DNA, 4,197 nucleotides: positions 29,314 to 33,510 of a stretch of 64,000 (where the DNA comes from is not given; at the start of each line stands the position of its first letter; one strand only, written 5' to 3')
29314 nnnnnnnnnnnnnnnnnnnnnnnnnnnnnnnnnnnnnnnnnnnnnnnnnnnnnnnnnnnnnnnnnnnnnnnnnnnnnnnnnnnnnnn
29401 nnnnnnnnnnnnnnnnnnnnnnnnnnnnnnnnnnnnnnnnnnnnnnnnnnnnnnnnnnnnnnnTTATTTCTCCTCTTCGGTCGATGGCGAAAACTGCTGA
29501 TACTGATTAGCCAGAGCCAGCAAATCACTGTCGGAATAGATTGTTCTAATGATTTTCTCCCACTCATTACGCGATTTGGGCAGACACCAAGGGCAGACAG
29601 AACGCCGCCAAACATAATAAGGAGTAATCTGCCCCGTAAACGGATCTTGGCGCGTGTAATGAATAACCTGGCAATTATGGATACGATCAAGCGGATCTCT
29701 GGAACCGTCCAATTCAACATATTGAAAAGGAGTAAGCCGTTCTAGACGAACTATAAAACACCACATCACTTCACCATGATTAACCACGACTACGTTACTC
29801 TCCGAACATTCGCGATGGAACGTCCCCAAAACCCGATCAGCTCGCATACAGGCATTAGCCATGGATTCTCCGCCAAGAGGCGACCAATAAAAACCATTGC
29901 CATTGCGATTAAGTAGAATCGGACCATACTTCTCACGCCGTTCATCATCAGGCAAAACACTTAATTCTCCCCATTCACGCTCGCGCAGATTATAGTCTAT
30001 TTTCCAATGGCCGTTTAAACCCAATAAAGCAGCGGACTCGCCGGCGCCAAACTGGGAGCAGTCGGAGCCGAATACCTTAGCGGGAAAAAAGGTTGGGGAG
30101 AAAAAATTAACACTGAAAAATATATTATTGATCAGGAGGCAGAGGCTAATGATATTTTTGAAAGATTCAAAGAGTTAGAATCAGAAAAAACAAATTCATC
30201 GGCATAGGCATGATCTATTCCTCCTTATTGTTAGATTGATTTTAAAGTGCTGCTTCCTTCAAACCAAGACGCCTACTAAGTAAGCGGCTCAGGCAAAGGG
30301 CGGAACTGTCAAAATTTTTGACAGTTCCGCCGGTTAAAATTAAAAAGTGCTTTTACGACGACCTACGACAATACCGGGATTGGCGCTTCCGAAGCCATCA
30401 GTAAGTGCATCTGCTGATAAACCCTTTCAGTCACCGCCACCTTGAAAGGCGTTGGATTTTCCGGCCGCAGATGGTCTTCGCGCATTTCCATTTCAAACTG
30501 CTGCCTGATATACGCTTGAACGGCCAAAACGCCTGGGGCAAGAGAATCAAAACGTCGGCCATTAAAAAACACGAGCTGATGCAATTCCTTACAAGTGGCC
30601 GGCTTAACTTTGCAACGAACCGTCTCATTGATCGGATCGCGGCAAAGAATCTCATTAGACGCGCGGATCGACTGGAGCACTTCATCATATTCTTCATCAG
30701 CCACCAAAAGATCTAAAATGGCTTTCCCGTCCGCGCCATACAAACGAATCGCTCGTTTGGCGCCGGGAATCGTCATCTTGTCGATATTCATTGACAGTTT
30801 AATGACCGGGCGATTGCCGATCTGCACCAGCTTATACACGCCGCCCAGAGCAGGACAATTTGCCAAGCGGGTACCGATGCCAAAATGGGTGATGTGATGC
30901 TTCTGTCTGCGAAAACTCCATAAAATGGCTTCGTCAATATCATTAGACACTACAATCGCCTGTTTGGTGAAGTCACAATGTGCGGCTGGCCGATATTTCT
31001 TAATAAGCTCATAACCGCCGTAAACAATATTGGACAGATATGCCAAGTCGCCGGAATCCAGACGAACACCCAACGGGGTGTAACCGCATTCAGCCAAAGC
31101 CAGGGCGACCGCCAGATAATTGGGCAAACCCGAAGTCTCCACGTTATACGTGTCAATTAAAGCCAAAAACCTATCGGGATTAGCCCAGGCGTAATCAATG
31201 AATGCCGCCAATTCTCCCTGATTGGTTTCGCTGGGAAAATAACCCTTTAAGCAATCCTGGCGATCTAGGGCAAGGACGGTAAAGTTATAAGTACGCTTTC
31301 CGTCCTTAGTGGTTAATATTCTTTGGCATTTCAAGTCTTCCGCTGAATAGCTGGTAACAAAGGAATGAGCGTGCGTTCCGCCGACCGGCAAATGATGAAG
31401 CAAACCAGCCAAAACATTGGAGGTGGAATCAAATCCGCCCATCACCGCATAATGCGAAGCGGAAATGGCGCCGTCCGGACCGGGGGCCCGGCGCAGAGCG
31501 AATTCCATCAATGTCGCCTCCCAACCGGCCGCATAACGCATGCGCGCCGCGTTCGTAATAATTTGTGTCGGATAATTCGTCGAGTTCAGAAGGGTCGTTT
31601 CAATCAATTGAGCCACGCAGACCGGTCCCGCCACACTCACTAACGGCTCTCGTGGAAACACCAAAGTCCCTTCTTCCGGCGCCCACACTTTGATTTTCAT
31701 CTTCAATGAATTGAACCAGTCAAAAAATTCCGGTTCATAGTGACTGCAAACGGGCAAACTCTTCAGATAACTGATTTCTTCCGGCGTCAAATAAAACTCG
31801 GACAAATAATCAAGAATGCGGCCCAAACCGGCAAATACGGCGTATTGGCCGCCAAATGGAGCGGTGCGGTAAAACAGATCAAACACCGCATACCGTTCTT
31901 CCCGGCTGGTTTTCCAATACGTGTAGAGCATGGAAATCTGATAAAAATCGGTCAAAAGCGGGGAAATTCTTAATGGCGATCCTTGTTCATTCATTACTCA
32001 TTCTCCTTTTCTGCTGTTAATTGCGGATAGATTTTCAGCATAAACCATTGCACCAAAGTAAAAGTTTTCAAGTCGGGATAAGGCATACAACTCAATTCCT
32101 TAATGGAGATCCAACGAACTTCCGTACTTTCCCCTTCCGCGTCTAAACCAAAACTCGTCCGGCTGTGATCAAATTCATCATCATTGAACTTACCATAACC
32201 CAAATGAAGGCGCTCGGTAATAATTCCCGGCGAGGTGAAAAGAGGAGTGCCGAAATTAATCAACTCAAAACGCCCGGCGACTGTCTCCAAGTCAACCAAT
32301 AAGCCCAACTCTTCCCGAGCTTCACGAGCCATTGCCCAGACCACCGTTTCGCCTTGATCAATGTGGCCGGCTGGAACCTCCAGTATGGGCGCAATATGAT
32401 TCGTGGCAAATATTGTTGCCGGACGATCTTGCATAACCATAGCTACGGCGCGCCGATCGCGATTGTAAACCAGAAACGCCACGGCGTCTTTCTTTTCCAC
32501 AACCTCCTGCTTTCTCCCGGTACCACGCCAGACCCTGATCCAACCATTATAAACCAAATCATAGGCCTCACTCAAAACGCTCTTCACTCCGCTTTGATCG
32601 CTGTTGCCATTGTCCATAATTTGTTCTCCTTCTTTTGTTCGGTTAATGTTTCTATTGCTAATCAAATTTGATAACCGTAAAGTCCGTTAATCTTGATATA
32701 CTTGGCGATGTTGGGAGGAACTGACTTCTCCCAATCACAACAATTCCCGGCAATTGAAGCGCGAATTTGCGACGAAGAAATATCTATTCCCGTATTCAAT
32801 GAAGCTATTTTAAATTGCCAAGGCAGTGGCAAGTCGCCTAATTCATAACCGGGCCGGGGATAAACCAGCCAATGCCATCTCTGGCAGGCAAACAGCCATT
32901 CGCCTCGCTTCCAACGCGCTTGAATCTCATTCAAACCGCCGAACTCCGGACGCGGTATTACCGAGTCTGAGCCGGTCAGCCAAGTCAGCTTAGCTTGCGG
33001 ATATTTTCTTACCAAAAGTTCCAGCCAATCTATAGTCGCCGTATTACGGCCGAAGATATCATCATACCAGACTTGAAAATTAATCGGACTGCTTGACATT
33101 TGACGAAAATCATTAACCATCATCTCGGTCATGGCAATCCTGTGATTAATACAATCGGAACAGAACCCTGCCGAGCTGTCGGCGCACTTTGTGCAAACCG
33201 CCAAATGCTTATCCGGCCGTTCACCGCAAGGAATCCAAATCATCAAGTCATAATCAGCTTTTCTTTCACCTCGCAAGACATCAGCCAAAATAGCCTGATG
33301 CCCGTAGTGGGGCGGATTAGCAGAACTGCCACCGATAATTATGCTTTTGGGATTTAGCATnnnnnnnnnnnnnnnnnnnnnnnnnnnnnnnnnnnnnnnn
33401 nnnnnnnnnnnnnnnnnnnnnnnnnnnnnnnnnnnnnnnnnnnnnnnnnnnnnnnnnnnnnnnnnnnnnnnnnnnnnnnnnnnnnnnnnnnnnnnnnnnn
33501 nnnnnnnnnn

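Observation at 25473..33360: Expanded NAD salvage operon: nadD(Cys4)-nudix-pncB(long)-[PGAM-like remnant]-[NDT-like]-prs-nadE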

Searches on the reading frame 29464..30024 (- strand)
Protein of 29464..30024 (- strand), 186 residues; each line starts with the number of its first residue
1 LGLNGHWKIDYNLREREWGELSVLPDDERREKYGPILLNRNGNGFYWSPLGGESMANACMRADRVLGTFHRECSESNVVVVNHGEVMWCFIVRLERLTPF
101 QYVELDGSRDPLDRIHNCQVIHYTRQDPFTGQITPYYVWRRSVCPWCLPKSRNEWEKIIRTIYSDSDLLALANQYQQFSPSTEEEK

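Call 3: search_protein_families(library=pfam, proteins=[window:29464-30024:-], max_evalue=0.1)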
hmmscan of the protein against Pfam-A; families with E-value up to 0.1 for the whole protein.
window:29464-30024:- (186 aa): 2 families
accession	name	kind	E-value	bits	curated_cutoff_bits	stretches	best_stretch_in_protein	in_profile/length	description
PF00300.27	His_Phos_1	-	2.4e-12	47.4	21.7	1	6-99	70-163/194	Histidine phosphatase superfamily (branch 1)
PF05351.17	GMP_PDE_delta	-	0.085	13.3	25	0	145-166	99-120/155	GMP-PDE, delta subunit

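Call 4: search_protein_families(library=ncbifam, proteins=[window:29464-30024:-], max_evalue=0.1)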
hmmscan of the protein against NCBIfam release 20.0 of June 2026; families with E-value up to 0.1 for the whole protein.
window:29464-30024:- (186 aa): 6 families
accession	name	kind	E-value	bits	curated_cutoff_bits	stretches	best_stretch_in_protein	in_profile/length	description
NF002339.0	PRK01295.1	equivalog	2.6e-07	30.3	316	1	10-104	83-179/206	2,3-bisphosphoglycerate-dependent phosphoglycerate mutase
TIGR03162.1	ribazole_cobC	equivalog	6.2e-06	25.8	162.9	1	8-104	71-165/176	alpha-ribazole phosphatase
NF002217.0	PRK01112.1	equivalog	0.0006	19.2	320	1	12-105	108-203/228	2,3-bisphosphoglycerate-dependent phosphoglycerate mutase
NF009993.0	PRK13462.1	equivalog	0.0057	16.3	226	1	51-95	115-159/203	acid phosphatase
NF005567.0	PRK07238.1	equivalog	0.056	12.8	326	1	8-83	252-326/378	bifunctional RNase H/acid phosphatase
NF011580.0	PRK15004.1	equivalog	0.098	12.6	250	0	48-97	114-163/203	adenosylcobalamin/alpha-ribazole phosphatase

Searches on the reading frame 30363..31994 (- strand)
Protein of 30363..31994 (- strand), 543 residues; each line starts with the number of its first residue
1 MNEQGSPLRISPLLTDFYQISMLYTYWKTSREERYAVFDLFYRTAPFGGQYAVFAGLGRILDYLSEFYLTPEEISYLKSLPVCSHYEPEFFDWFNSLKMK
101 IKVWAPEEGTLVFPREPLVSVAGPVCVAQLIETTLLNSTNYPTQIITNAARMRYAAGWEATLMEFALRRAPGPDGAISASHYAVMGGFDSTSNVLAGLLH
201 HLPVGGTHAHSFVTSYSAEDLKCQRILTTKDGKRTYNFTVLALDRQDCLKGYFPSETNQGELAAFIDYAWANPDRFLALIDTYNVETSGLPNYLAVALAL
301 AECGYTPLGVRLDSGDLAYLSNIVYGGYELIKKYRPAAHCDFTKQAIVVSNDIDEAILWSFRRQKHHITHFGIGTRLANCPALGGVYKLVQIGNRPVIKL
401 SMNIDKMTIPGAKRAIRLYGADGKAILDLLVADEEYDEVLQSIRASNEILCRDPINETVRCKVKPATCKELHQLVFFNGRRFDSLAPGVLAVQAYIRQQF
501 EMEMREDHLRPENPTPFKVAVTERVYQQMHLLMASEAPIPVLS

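Call 3: search_protein_families(library=pfam, proteins=[window:30363-31994:-], max_evalue=0.1)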
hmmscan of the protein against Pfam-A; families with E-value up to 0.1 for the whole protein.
window:30363-31994:- (543 aa): 5 families
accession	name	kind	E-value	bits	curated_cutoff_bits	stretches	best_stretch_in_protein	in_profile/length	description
PF17767.7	NAPRTase_N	-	4.1e-33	114.8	32.6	1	13-139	1-124/125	Nicotinate phosphoribosyltransferase (NAPRTase) N-terminal domain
PF17956.6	NAPRTase_C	-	1.5e-23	83.8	23.3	1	413-528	2-110/111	Nicotinate phosphoribosyltransferase C-terminal domain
PF02749.22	QRPTase_N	-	0.00034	21.2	27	1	94-138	36-77/82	Quinolinate phosphoribosyl transferase, N-terminal domain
PF04095.22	NAPRTase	-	0.0022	18.2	20.8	1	308-379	112-180/239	Nicotinate phosphoribosyltransferase (NAPRTase) family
PF22434.1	PilW_C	-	0.059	13.6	27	0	382-416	56-90/128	PilW, C-terminal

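Call 4: search_protein_families(library=ncbifam, proteins=[window:30363-31994:-], max_evalue=0.1)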
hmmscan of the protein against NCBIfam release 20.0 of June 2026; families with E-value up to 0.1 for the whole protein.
window:30363-31994:- (543 aa): 10 families
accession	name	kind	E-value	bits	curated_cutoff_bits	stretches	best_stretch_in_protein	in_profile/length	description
TIGR01513.1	NAPRTase_put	equivalog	6e-126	421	297.4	1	12-525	1-452/452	nicotinate phosphoribosyltransferase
NF006695.0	PRK09243.1-2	equivalog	2.8e-125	418.7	469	2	11-220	6-211/480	nicotinate phosphoribosyltransferase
NF006694.0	PRK09243.1-1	equivalog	1.8e-98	330.3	663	2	13-220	9-212/485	nicotinate phosphoribosyltransferase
NF006697.0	PRK09243.1-4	equivalog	4.8e-91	305.8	776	2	13-225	11-218/488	nicotinate phosphoribosyltransferase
NF009131.0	PRK12484.1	equivalog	1.3e-90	304.4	330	2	11-219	6-209/455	nicotinate phosphoribosyltransferase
NF006696.0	PRK09243.1-3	equivalog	1.8e-86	290.6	503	2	11-221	12-217/451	nicotinate phosphoribosyltransferase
NF006698.0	PRK09243.1-5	equivalog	5.4e-57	193.5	531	1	11-440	15-380/440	nicotinate phosphoribosyltransferase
NF003704.0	PRK05321.1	subfamily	7.2e-16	58.2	379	2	309-410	277-377/398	nicotinate phosphoribosyltransferase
NF006415.0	PRK08662.1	equivalog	8.1e-14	51.2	243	1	99-215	68-182/381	nicotinate phosphoribosyltransferase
TIGR01514.1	NAPRTase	equivalog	1.1e-09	37.9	269.55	1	309-408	280-382/399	nicotinate phosphoribosyltransferase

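Call 67: search_solved_structures(query=window:30363-31994:-, max_evalue=1e-10)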
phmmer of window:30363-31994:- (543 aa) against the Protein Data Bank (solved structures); distinct sequences matched with E-value up to 1e-10: 2.
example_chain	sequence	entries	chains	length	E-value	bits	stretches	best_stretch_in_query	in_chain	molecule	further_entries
4yub_A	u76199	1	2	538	2.8e-104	352.8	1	10-538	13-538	Nicotinate phosphoribosyltransferase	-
2f7f_A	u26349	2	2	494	9.8e-73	248.7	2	13-217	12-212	nicotinate phosphoribosyltransferase, putative | NICOTINATE PHOSPHORIBOSYLTRANSFERASE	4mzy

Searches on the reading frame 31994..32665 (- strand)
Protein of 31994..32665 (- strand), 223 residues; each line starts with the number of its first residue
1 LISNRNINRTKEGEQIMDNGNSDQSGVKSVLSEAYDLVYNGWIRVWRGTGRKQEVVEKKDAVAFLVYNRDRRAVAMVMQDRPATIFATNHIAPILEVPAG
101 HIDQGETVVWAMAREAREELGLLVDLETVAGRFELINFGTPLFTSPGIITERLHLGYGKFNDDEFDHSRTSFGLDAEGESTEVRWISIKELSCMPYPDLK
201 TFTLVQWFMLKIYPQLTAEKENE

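Call 3: search_protein_families(library=pfam, proteins=[window:31994-32665:-], max_evalue=0.1)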
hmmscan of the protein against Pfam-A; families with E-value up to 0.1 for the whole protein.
window:31994-32665:- (223 aa): 1 family
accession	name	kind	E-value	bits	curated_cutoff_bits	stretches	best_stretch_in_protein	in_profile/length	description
PF00293.34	NUDIX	-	3.7e-13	50.1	21.1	1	59-194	3-119/134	NUDIX domain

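Call 4: search_protein_families(library=ncbifam, proteins=[window:31994-32665:-], max_evalue=0.1)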
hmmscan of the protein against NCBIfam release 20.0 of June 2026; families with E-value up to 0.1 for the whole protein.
window:31994-32665:- (223 aa): 18 families
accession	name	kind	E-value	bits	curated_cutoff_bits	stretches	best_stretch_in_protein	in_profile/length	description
TIGR00052.1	TIGR00052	subfamily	4.9e-13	49.1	79.55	1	51-163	36-141/188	nudix-type nucleoside diphosphatase, YffH/AdpP family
NF011585.0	PRK15009.1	equivalog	8.2e-10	38.7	234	1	51-185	37-157/191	GDP-mannose pyrophosphatase NudK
NF008003.0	PRK10729.1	equivalog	6.3e-09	35.4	248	1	52-187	50-172/210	ADP-ribose diphosphatase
TIGR00586.1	mutt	equivalog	4.7e-06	26.6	97.9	1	87-128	26-67/129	8-oxo-dGTP diphosphatase MutT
NF008044.0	PRK10776.1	equivalog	6.9e-06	26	148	1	87-126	25-64/130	8-oxo-dGTP diphosphatase MutT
NF006530.0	PRK08999.1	equivalog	1.2e-05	24.6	245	1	87-125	27-65/315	Nudix family hydrolase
NF001936.0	PRK00714.1-3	equivalog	0.002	18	118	1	89-138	31-79/155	RNA pyrophosphohydrolase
NF001937.0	PRK00714.1-4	equivalog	0.0023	17.6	139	1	71-124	8-62/161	RNA pyrophosphohydrolase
NF003791.0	PRK05379.2-3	equivalog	0.0025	17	409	1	94-131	228-265/340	bifunctional nicotinamide-nucleotide adenylyltransferase/Nudix hydroxylase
NF001935.0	PRK00714.1-2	equivalog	0.0026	17.3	259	1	83-132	20-70/183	RNA pyrophosphohydrolase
TIGR02705.1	nudix_YtkD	equivalog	0.0041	16.7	154.4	1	84-124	36-76/156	RNA deprotection pyrophosphohydrolase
NF001938.0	PRK00714.1-5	equivalog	0.0084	15.5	116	1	87-141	39-92/172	RNA pyrophosphohydrolase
NF008736.0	PRK11762.1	equivalog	0.012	15.2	169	1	95-122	76-103/186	ADP compounds hydrolase NudE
NF002995.0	PRK03759.1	equivalog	0.02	14.5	127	1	100-134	71-106/185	isopentenyl-diphosphate Delta-isomerase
NF001934.0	PRK00714.1-1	equivalog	0.024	14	241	1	73-123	10-61/176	RNA pyrophosphohydrolase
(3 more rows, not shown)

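Call 61: search_solved_structures(query=window:31994-32665:-, max_evalue=0.001, show_alignments=1)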
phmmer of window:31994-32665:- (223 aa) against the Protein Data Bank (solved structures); distinct sequences matched with E-value up to 0.001: 12.
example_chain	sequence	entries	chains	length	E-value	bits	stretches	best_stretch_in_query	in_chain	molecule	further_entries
3o6z_A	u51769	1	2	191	1.7e-07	34.2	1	33-186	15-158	GDP-mannose pyrophosphatase nudK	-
3o52_A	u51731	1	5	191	2e-07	33.9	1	33-184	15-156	GDP-mannose pyrophosphatase nudK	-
1viu_A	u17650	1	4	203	2.4e-07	33.7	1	32-185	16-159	ADP-ribose pyrophosphatase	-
3o61_A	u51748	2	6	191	1.2e-06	31.4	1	33-184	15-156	GDP-mannose pyrophosphatase nudK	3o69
1v8i_A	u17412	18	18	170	1.1e-05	28.3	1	41-150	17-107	ADP-ribose pyrophosphatase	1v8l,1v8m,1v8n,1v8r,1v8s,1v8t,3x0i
1v8v_A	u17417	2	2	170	2.7e-05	26.9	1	41-148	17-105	ADP-ribose pyrophosphatase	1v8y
1v8u_A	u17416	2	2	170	2.7e-05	26.9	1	41-148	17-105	ADP-ribose pyrophosphatase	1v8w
9dua_A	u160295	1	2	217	0.0001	25.1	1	52-186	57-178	ADP-ribose pyrophosphatase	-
9b1z_A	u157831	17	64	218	0.0001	25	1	52-186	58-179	ADP-ribose pyrophosphatase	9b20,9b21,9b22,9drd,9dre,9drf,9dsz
1g0s_A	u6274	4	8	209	0.00016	24.5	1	52-126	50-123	HYPOTHETICAL 23.7 KDA PROTEIN IN ICC-TOLC INTERGENIC REGION | ADP-ribose pyrophosphatase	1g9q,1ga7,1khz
1viq_A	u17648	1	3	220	0.00017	24.3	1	52-126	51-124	ADP-ribose pyrophosphatase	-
2yvm_A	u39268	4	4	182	0.00057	22.6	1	31-123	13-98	MutT/nudix family protein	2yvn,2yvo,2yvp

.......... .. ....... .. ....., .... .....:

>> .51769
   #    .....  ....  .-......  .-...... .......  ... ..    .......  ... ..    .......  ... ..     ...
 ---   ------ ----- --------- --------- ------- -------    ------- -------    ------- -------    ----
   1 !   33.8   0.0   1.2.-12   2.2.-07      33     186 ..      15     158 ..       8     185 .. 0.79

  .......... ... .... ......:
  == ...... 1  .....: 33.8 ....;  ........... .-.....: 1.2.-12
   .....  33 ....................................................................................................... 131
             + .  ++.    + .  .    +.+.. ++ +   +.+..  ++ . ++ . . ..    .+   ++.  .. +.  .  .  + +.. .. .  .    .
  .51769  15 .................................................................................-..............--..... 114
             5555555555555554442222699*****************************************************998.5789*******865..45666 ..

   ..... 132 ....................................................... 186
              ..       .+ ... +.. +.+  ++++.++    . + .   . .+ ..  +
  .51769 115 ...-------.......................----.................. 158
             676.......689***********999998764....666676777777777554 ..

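Call 69: search_protein_families(library=padloc, proteins=[window:31994-32665:-], max_evalue=0.01)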
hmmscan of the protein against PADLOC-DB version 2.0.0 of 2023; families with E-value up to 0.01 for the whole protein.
window:31994-32665:- (223 aa): 1 family
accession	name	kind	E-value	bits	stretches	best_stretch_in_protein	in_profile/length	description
PDLC04899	PDC-S07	-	4.9e-06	24.2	1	89-128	29-68/135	-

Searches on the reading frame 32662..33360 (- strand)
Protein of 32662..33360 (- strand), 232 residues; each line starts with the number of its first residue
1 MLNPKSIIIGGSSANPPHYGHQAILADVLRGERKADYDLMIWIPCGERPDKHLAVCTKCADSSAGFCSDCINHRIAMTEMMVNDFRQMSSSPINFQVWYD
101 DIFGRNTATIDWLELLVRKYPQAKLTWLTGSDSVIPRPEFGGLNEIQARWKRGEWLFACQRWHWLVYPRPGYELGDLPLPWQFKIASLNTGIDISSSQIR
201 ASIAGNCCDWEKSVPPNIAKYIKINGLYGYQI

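Call 3: search_protein_families(library=pfam, proteins=[window:32662-33360:-], max_evalue=0.1)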
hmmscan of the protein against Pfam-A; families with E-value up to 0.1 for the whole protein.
window:32662-33360:- (232 aa): 1 family
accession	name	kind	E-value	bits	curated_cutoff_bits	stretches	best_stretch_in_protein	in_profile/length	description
PF01467.32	CTP_transf_like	-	0.0028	18.3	21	1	13-200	5-131/133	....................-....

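Call 4: search_protein_families(library=ncbifam, proteins=[window:32662-33360:-], max_evalue=0.1)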
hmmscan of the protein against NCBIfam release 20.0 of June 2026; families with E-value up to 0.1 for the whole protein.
window:32662-33360:- (232 aa): 10 families
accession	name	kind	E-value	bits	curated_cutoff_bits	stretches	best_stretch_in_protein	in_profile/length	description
TIGR00482.1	TIGR00482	equivalog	2.3e-19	70.2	112.45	1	11-228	3-194/194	nicotinate (nicotinamide) nucleotide adenylyltransferase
NF000840.1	PRK00071.1-3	equivalog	2.3e-11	43.6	150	1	7-229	9-199/201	nicotinate-nucleotide adenylyltransferase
NF005519.0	PRK07152.1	equivalog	2.2e-10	40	315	1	7-231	3-187/361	nicotinate-nucleotide adenylyltransferase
NF000842.0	PRK00071.2-1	equivalog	1.4e-08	34.6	167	1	6-230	3-186/191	nicotinate-nucleotide adenylyltransferase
NF000839.0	PRK00071.1-1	equivalog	4.1e-07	30.1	187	1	190-229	178-216/219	nicotinate-nucleotide adenylyltransferase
NF000843.0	PRK00071.2-2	equivalog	8.3e-07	28.7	240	1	9-173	17-145/212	nicotinate-nucleotide adenylyltransferase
NF000841.0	PRK00071.1-4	equivalog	1e-06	28.7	197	1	7-229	9-193/194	nicotinate-nucleotide adenylyltransferase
NF006479.0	PRK08887.1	equivalog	3.8e-06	26.8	164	1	74-151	51-127/174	nicotinate-nicotinamide nucleotide adenylyltransferase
NF000846.0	PRK00071.2-5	equivalog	0.0051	16.3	329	1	10-134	24-125/210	nicotinate-nucleotide adenylyltransferase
NF000845.0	PRK00071.2-4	equivalog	0.011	15.1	210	1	11-134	14-114/197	nicotinate-nucleotide adenylyltransferase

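Call 69: search_protein_families(library=padloc, proteins=[window:32662-33360:-], max_evalue=0.01)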
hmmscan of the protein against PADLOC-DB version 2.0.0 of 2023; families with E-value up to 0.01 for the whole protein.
window:32662-33360:- (232 aa): 0 families
